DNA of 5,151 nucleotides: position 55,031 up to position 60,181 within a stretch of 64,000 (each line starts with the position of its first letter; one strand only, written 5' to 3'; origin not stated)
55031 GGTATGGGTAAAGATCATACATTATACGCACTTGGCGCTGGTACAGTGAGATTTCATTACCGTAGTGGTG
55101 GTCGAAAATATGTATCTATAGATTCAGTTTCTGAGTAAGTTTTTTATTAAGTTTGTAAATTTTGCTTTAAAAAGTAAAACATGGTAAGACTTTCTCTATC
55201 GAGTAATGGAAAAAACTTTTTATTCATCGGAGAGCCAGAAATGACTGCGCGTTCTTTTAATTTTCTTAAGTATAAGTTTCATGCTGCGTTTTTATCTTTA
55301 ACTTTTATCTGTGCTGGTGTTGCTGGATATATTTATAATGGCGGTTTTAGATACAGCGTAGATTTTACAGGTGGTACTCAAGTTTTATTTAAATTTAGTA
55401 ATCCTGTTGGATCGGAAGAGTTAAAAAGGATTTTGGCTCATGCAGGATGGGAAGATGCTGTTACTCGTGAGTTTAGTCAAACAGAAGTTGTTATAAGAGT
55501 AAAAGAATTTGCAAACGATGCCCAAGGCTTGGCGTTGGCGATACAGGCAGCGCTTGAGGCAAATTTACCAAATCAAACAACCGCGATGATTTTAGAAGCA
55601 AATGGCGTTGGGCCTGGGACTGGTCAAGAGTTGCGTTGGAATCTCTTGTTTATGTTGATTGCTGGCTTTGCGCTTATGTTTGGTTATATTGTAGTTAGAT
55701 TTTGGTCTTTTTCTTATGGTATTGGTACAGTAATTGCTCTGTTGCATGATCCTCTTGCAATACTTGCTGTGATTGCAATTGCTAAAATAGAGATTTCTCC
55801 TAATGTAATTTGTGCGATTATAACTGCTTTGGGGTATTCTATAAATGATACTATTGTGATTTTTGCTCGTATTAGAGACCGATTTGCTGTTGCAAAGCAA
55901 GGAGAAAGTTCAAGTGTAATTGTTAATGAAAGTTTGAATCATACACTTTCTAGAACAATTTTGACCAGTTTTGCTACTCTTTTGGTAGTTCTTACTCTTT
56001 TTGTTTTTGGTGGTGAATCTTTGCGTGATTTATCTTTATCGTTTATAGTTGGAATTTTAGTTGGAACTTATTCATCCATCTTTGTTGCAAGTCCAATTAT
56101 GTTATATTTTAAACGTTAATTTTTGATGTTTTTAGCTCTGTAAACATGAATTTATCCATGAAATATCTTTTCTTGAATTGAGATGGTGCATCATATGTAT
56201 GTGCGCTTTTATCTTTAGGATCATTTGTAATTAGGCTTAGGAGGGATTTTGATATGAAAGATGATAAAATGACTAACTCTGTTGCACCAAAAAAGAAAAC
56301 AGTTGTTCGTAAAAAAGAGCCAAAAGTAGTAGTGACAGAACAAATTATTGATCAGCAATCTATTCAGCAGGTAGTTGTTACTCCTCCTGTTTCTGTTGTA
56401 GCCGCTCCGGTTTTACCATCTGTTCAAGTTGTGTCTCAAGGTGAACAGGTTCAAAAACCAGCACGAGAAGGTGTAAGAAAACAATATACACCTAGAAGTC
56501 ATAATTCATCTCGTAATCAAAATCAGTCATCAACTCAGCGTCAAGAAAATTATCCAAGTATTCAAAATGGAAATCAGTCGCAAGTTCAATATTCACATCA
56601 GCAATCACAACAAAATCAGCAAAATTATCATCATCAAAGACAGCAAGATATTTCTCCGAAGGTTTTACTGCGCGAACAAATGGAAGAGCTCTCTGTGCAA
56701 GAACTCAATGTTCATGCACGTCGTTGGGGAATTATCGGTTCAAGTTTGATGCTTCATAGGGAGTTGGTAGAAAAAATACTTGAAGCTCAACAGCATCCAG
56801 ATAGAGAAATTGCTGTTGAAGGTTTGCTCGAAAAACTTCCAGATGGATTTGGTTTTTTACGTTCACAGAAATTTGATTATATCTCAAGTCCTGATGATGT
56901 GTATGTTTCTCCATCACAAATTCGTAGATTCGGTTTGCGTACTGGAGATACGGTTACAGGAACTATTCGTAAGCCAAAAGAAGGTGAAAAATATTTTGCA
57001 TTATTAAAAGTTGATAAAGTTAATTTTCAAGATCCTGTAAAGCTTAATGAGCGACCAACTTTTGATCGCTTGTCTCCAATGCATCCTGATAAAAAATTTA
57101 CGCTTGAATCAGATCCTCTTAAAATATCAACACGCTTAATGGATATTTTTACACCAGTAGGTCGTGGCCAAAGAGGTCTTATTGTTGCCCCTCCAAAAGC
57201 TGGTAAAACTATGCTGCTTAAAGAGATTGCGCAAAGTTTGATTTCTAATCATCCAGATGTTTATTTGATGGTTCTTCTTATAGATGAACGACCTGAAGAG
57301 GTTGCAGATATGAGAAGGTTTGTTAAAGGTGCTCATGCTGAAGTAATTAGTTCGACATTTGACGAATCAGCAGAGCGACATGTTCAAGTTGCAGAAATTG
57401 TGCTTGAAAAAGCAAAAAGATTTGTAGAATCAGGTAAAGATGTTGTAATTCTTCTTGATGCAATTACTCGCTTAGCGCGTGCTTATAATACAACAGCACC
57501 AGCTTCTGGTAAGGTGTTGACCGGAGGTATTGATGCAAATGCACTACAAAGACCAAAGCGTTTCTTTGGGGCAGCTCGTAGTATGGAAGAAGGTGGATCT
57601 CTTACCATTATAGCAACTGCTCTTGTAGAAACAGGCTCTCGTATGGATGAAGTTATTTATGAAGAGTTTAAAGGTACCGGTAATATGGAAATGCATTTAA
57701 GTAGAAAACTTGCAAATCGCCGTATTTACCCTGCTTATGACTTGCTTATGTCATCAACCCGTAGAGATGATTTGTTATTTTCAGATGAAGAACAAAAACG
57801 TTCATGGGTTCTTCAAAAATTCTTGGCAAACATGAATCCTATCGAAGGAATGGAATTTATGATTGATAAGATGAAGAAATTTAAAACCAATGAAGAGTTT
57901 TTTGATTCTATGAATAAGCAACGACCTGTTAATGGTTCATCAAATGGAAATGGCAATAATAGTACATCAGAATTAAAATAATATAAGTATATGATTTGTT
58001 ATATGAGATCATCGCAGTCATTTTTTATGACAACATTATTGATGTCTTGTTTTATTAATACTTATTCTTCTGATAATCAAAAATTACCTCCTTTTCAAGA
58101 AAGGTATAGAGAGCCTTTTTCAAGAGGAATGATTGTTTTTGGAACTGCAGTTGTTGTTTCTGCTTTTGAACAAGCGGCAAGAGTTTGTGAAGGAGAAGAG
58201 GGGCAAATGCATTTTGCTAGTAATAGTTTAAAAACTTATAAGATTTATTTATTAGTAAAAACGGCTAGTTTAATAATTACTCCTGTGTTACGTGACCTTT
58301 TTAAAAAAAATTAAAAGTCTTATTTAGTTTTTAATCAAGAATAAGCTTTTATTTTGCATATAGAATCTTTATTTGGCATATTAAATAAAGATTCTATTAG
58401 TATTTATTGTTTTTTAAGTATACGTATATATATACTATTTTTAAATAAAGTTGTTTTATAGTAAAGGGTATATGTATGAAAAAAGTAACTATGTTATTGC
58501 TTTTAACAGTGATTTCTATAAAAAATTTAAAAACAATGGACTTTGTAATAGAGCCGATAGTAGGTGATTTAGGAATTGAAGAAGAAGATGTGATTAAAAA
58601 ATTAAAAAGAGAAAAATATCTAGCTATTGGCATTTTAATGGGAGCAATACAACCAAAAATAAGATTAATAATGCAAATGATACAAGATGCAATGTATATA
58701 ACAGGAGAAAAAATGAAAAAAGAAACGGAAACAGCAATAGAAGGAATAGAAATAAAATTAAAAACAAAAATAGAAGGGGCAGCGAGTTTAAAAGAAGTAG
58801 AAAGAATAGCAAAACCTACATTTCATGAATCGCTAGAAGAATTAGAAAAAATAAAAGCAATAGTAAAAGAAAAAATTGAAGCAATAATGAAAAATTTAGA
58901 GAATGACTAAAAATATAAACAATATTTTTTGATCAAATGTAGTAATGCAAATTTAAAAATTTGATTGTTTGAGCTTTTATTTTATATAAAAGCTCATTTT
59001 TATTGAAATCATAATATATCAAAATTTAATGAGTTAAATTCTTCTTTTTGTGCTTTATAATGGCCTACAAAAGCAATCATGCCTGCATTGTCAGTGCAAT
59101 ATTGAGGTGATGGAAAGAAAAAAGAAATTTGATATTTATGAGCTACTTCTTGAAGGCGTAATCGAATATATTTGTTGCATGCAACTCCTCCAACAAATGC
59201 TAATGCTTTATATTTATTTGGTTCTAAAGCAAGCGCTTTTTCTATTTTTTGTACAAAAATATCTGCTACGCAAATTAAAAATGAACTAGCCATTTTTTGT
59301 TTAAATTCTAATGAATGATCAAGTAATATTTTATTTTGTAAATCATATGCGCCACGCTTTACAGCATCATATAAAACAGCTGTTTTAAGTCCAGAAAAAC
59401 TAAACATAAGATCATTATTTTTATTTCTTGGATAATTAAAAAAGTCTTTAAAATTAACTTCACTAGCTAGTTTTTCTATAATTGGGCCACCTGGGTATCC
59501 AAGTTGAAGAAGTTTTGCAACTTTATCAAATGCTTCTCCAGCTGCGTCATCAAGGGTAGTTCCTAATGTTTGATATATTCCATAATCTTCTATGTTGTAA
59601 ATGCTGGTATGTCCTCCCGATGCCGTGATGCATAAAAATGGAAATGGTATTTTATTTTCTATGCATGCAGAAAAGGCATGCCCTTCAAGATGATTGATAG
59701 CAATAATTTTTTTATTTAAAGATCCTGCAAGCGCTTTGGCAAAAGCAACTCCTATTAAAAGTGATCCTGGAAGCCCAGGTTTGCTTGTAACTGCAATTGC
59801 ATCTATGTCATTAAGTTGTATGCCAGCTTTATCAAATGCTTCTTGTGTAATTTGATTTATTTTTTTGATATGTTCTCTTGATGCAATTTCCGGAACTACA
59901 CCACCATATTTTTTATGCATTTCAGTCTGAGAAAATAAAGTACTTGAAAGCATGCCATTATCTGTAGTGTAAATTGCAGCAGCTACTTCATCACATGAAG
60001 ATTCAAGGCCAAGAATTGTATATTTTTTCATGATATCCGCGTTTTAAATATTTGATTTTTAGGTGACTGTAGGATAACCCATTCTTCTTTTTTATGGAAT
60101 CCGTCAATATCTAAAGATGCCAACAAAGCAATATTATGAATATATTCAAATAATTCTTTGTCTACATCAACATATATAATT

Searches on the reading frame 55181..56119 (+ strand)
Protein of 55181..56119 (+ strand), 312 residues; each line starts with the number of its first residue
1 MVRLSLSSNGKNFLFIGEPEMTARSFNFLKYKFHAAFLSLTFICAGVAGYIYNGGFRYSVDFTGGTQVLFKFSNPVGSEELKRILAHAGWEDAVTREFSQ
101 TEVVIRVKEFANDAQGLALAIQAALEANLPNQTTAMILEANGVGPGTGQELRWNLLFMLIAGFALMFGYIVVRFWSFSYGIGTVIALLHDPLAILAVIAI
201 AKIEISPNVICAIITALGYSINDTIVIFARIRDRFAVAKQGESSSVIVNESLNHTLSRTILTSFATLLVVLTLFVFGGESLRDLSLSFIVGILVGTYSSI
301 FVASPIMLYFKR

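Call 21: search_protein_families(library=pfam, proteins=[window:55181-56119:+], max_evalue=0.00001)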
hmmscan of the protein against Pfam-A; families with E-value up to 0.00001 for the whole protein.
window:55181-56119:+ (312 aa): 2 families
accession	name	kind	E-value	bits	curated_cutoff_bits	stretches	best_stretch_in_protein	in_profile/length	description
PF02355.23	SecD_SecF_C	-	1.4e-51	175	20.5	1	134-311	12-187/189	Protein export membrane protein SecD/SecF, C-terminal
PF07549.19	Sec_GG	-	2e-06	27.6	20.3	1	55-76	7-28/28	SecD/SecF GG Motif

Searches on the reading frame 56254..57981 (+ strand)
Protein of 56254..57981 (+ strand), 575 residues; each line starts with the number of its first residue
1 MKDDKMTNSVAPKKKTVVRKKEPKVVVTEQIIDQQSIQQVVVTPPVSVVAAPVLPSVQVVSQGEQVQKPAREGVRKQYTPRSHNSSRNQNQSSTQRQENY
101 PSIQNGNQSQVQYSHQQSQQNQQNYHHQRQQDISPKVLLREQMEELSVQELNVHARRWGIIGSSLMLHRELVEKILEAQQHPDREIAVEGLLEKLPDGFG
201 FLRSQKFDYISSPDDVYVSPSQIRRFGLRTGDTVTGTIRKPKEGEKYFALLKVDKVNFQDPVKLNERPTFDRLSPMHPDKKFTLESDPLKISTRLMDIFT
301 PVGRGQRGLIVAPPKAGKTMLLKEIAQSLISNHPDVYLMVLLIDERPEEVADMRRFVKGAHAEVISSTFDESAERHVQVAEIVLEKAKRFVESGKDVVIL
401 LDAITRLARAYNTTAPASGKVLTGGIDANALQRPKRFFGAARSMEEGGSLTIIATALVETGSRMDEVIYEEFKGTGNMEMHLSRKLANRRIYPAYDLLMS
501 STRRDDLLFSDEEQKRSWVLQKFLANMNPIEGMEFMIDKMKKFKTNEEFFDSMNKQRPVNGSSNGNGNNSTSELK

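Call 21: search_protein_families(library=pfam, proteins=[window:56254-57981:+], max_evalue=0.00001)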
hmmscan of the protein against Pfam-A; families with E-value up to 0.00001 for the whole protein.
window:56254-57981:+ (575 aa): 2 families
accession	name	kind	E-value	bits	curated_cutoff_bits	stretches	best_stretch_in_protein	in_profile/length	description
PF07497.18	Rho_RNA_bind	-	1.4e-32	111.8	27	1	188-261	1-72/73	Rho termination factor, RNA-binding domain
PF00006.31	ATP-synt_ab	-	1.2e-26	94.2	29.5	1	294-501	3-212/213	ATP synthase alpha/beta family, nucleotide-binding domain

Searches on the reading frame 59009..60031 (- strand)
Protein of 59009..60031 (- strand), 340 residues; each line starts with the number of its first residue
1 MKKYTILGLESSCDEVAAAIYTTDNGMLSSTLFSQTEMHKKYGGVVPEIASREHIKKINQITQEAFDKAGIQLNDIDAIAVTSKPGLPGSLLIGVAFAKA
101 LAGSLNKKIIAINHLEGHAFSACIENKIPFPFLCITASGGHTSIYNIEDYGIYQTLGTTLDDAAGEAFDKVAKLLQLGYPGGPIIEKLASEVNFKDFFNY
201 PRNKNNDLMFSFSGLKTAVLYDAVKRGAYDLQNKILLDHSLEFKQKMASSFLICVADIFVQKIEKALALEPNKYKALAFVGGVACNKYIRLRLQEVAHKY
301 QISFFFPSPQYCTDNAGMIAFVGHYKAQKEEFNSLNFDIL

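Call 21: search_protein_families(library=pfam, proteins=[window:59009-60031:-], max_evalue=0.00001)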
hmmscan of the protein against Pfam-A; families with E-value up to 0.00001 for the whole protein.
window:59009-60031:- (340 aa): 1 family
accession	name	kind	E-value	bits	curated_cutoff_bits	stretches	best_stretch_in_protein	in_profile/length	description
PF00814.31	TsaD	-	7.1e-89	298.5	24.8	1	27-321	2-264/264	tRNA N6-adenosine threonylcarbamoyltransferase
